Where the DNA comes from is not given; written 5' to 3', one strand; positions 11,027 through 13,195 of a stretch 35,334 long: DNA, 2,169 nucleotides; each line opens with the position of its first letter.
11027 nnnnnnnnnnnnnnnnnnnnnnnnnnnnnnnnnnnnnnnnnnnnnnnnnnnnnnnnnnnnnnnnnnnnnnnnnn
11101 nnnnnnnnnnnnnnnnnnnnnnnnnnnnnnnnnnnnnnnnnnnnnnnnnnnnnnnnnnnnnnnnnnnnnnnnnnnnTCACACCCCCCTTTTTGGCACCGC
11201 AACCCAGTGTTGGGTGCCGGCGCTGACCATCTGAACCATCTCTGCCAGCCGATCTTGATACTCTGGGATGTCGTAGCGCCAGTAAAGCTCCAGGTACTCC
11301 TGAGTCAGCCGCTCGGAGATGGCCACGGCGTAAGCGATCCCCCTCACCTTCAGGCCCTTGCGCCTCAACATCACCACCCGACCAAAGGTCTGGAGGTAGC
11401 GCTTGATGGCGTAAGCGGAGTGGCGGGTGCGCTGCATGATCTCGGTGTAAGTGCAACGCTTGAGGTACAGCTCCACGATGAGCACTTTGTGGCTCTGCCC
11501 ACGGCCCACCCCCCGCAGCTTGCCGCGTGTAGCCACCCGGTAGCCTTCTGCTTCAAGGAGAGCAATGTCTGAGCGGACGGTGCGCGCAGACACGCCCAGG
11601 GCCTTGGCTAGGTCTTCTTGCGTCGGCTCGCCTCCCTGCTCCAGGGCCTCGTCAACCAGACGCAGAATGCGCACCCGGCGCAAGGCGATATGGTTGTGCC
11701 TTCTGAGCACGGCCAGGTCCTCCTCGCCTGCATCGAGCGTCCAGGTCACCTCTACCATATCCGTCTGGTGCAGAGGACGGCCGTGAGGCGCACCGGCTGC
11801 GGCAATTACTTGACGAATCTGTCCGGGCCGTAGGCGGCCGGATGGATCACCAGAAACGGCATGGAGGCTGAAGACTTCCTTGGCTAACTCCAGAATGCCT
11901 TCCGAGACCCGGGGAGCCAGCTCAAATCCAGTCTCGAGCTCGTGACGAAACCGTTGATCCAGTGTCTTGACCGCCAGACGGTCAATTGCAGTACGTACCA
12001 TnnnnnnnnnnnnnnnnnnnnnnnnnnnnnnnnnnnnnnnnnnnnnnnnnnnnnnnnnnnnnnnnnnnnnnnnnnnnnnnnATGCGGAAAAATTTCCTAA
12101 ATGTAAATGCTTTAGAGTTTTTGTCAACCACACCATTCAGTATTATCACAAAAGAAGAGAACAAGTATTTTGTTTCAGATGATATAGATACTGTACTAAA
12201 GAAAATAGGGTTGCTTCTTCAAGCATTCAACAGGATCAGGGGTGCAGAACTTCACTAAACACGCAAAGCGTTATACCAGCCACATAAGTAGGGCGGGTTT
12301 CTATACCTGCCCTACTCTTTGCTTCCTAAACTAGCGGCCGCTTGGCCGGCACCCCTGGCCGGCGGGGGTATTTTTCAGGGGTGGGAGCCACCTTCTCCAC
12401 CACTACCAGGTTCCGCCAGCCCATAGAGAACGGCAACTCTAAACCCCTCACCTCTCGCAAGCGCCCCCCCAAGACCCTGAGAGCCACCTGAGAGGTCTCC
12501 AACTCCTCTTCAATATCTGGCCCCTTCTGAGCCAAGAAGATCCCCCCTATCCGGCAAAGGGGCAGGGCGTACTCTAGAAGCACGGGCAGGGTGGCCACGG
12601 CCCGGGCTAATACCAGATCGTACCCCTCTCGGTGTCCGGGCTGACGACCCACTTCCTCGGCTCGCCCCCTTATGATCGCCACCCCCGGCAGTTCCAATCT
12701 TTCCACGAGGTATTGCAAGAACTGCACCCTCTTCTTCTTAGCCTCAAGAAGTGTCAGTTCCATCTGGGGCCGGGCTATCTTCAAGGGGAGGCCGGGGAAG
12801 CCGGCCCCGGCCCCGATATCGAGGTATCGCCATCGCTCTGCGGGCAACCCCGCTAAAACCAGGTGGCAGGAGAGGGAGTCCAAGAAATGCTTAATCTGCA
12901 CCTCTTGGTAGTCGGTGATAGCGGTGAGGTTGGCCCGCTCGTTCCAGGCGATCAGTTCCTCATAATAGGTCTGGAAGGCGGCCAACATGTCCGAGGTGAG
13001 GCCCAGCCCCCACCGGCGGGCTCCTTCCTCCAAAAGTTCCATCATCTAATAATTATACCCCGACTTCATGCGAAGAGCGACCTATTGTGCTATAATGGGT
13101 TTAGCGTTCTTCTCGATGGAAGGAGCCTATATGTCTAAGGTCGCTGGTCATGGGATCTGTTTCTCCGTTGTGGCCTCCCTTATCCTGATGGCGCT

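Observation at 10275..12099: Demonstrably mobile IS-like element whose only genes are two paralogous multi-HTH proteins with no recognisable transposase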

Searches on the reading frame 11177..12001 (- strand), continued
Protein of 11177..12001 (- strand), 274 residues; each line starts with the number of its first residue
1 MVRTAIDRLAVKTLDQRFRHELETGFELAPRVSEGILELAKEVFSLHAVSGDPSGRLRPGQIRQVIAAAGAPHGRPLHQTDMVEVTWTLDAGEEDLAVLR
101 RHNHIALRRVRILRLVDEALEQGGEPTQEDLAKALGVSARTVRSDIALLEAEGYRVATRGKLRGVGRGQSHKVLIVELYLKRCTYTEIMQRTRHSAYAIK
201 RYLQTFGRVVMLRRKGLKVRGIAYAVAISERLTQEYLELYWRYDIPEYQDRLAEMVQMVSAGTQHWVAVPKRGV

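Call 45: find_encoding_contigs(protein=P0036, flank=3000, max_places=10)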
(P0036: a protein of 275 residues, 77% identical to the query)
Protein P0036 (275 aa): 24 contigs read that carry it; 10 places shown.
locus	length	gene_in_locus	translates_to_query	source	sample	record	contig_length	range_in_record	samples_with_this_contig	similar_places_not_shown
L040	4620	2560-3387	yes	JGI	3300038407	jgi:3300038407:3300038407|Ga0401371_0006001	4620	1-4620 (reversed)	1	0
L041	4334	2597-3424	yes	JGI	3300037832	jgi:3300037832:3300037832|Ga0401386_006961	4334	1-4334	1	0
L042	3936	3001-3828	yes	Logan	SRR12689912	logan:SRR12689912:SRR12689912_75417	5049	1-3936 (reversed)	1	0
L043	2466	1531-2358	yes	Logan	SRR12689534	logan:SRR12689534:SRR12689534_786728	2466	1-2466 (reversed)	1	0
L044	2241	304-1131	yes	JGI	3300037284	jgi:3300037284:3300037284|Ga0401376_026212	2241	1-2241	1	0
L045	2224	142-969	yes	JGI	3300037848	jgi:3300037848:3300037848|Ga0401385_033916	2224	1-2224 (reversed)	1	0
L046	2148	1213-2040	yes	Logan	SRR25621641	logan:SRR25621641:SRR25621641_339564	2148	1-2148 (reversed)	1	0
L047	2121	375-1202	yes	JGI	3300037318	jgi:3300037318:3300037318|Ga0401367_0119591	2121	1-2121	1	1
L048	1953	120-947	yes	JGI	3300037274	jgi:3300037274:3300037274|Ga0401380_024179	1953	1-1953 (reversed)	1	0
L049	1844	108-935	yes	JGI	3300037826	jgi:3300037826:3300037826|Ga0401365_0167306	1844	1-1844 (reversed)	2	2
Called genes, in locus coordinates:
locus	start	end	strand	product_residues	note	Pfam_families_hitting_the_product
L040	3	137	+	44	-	?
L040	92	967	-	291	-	PF09623:Cas_NE0113, PF00196:GerE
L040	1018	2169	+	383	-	PF09620:Cas_csx3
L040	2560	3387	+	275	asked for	PF07900:DUF1670, PF08279:HTH_11 (weak), PF13518:HTH_28 (faint)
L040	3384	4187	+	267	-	PF07900:DUF1670, PF13384:HTH_23 (faint), PF13936:HTH_38 (faint), PF13551:HTH_29 (faint)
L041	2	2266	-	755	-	?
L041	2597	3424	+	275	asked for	PF07900:DUF1670, PF08279:HTH_11 (weak), PF13518:HTH_28 (faint)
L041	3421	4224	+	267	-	PF07900:DUF1670, PF13384:HTH_23 (faint), PF13936:HTH_38 (faint), PF13551:HTH_29 (faint)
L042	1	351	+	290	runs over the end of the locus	PF13413:HTH_25, PF13464:RodZ_C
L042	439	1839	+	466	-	PF00919:UPF0004, PF04055:Radical_SAM, PF01938:TRAM (weak), PF18693:TRAM_2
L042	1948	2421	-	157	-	-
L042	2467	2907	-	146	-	PF00293:NUDIX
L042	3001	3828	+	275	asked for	PF07900:DUF1670, PF08279:HTH_11 (weak), PF13518:HTH_28 (faint)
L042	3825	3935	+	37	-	?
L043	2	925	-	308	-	?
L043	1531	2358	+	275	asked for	PF07900:DUF1670, PF08279:HTH_11 (weak), PF13518:HTH_28 (faint)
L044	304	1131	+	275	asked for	PF07900:DUF1670, PF08279:HTH_11 (weak), PF13518:HTH_28 (faint)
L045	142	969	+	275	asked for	PF07900:DUF1670, PF08279:HTH_11 (weak), PF13518:HTH_28 (faint)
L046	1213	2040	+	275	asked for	PF07900:DUF1670, PF08279:HTH_11 (weak), PF13518:HTH_28 (faint)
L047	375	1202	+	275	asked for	PF07900:DUF1670, PF08279:HTH_11 (weak), PF13518:HTH_28 (faint)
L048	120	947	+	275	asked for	PF07900:DUF1670, PF08279:HTH_11 (weak), PF13518:HTH_28 (faint)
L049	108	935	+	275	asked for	PF07900:DUF1670, PF08279:HTH_11 (weak), PF13518:HTH_28 (faint)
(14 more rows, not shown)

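Call 54: search_protein_families(library=phrogs, proteins=[window:11177-12001:-], max_evalue=0.01)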
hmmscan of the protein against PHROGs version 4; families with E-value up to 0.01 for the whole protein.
window:11177-12001:- (274 aa): 5 families
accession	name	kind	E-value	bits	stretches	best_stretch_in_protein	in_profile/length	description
phrog_14147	-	transcription regulation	4.2e-05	24.1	1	108-173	8-69/256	transcriptional regulator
phrog_7067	-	head and packaging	0.00056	21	0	212-241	27-56/56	terminase small subunit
phrog_13105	-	unknown function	0.00096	19.8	1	119-161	13-56/239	-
phrog_7498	-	DNA, RNA and nucleotide metabolism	0.0012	19.1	1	120-159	50-90/296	DnaD-like helicase loader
phrog_10724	-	unknown function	0.0034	17.8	1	126-161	32-67/253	-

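Call 55: search_protein_families(library=padloc, proteins=[window:11177-12001:-], max_evalue=0.01)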
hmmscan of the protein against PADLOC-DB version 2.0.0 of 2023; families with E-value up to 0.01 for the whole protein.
window:11177-12001:- (274 aa): 6 families
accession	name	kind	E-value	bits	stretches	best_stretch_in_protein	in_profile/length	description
PDLC01457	WYL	-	0.00019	19.1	1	110-159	4-52/229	"CAS-I,CAS-II,CAS-III,CAS-IV,CAS-V,CAS-VI; associated_signaling"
PDLC04133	mad1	-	0.00061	18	0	127-144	7-24/60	mads_1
PDLC01879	CARF3--CARF_TM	-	0.00063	17.4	1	103-161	152-206/222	-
PDLC01438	Csa3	-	0.002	16.2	1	108-174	149-207/305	"CAS-I,CAS-II,CAS-III,CAS-IV,CAS-V,CAS-VI; associated_signaling"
PDLC01434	CasR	-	0.0049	14.8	0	118-154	135-170/191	"CAS-I,CAS-II,CAS-III,CAS-IV,CAS-V,CAS-VI; associated_signaling"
PDLC01268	CasR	-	0.0058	14.6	0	108-154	125-166/179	"CAS-I,CAS-II,CAS-III,CAS-IV,CAS-V,CAS-VI; associated_signaling"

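Call 91: fold_search(model_id=the predicted structure, library=pdb)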
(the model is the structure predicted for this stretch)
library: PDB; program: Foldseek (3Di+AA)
matches with E <= 10: 999; with E <= 0.001: 0
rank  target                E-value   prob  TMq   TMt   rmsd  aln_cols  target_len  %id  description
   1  6kta_B                2.1e-01  0.51  0.16  0.29  12.3       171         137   16  Crystal structure of B. halodurans MntR in apo form (released 2019-12-04)
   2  6kf4_G                2.2e-01  0.98  0.15  0.24   4.5        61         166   31  Cryo-EM structure of Thermococcus kodakarensis RNA polymerase (released 2020-07-01)
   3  2f5c                  2.2e-01  0.47  0.16  0.29  13.7       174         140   15  Bacillus subtilis Manganese transport regulator (MNTR) bound to manganese, hexagonal crystal form (released 2006-03-07)
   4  6kta_A                2.4e-01  0.60  0.17  0.33  12.8       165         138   16  Crystal structure of B. halodurans MntR in apo form (released 2019-12-04)
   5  3iuo_B                2.5e-01  0.96  0.18  0.42   9.0        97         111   22  The Crystal Structure of the C-terminal domain of the ATP-dependent DNA helicase RecQ from Porphyromonas gingivalis to (released 2009-09-08)
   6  3iuo_A                2.6e-01  0.92  0.19  0.42   9.0       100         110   18  The Crystal Structure of the C-terminal domain of the ATP-dependent DNA helicase RecQ from Porphyromonas gingivalis to (released 2009-09-08)
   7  1c0w_D                2.6e-01  0.51  0.17  0.26  17.1       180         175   17  CRYSTAL STRUCTURE OF THE COBALT-ACTIVATED DIPHTHERIA TOXIN REPRESSOR-DNA COMPLEX REVEALS A METAL BINDING SH-LIKE DOMAI (released 2000-07-22)
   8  1g3w                  2.8e-01  0.85  0.17  0.22  14.2       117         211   18  CD-CYS102SER DTXR (released 2001-10-25)
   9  1g3s                  2.8e-01  0.85  0.16  0.20  13.5       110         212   18  CYS102SER DTXR (released 2001-10-25)
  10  1rp3_C                2.8e-01  0.21  0.14  0.16  20.6       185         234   16  Cocrystal structure of the flagellar sigma/anti-sigma complex, Sigma-28/FlgM (released 2004-04-06)
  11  1xcb_A                2.9e-01  0.90  0.16  0.20  11.1        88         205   22  X-ray Structure of a Rex-Family Repressor/NADH Complex from Thermus Aquaticus (released 2004-09-28)
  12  3zh9                  2.9e-01  0.66  0.26  0.22  11.2       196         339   11  Bacillus subtilis DNA clamp loader delta protein (YqeN) (released 2013-04-03)
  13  9a5c_B                2.9e-01  0.44  0.19  0.22  23.1       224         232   15  Integrative model of GLPD-DNAD by crosslinking MS and deep learning (released 2024-09-18)
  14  4o5v                  3.0e-01  0.75  0.15  0.19  12.9       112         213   21  Crystal structure of T. acidophilum IdeR (released 2014-11-05)
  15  2f5f_A                3.0e-01  0.41  0.15  0.29  12.2       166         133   17  Bacillus subtilis manganese transport regulator (MNTR) bound to manganese, AC conformation, pH 8.5 (released 2006-03-07)
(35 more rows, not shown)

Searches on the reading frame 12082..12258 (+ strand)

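Call 4: search_protein_families(library=pfam, proteins=[window:12082-12258:+], max_evalue=1)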
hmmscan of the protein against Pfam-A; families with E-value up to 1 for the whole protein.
window:12082-12258:+ (58 aa): 1 family
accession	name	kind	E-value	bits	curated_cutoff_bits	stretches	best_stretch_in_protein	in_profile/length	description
PF06289.16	FlbD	-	0.0067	16.4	24.7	1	4-42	12-51/59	Flagellar and Swarming motility proteins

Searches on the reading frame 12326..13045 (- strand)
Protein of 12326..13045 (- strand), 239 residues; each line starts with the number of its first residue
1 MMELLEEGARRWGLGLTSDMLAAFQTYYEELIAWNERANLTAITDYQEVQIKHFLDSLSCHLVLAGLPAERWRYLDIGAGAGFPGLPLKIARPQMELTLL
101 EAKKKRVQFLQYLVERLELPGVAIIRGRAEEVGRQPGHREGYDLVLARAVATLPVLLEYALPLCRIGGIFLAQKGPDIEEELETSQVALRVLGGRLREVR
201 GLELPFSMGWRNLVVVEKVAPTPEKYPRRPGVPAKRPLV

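Call 74: search_protein_families(library=pfam, proteins=[window:12326-13045:-], max_evalue=0.01)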
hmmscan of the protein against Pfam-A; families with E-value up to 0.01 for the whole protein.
window:12326-13045:- (239 aa): 3 families
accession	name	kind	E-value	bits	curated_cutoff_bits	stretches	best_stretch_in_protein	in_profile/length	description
PF02527.21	GidB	-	4.9e-48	163.3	27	1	22-200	3-174/184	rRNA small subunit methyltransferase G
PF13847.12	Methyltransf_31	-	9.6e-05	22.5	27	1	73-171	6-108/145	Methyltransferase domain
PF05175.20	MTS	-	0.00047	20.3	23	1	61-124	21-85/170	Methyltransferase small domain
